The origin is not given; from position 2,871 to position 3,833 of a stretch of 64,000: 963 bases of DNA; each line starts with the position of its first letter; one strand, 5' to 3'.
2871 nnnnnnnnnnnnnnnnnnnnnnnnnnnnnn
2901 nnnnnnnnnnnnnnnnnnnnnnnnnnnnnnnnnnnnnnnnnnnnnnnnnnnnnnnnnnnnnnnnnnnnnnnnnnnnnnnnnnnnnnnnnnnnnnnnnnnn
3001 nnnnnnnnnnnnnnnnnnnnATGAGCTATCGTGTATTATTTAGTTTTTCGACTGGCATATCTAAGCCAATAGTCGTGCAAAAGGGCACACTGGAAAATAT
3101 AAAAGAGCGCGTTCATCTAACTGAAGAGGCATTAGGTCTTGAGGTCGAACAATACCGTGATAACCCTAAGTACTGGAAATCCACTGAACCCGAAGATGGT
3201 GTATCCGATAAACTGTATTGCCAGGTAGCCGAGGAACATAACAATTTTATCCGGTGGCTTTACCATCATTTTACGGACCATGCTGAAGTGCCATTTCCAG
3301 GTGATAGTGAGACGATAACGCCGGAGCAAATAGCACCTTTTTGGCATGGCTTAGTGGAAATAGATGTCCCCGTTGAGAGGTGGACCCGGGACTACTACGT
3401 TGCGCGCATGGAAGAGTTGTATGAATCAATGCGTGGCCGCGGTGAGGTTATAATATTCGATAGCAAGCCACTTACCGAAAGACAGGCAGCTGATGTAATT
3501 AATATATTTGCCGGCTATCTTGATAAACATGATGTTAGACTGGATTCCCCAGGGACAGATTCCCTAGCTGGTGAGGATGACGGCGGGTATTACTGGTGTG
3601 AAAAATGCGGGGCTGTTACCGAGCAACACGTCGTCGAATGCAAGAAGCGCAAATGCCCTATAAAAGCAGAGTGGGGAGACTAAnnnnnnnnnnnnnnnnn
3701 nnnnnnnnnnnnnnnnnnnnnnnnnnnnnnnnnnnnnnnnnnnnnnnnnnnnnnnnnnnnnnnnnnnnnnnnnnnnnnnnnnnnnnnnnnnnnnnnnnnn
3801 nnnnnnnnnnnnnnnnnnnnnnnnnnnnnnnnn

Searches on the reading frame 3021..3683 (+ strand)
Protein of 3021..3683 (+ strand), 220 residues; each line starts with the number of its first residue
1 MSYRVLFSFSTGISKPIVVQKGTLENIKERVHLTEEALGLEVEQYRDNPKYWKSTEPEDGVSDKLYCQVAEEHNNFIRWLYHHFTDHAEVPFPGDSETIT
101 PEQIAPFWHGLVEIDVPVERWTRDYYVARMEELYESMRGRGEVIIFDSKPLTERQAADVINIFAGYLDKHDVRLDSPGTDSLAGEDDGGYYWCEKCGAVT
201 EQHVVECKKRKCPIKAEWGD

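Call 67: search_protein_families(library=pfam, proteins=[window:3021-3683:+], max_evalue=0.001)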
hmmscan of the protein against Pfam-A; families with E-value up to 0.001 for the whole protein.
window:3021-3683:+ (220 aa): 1 family
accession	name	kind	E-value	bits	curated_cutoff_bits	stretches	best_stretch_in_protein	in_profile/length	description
PF16784.11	HNHc_6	-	0.00095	19.2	26.6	0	76-195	9-124/204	Putative HNHc nuclease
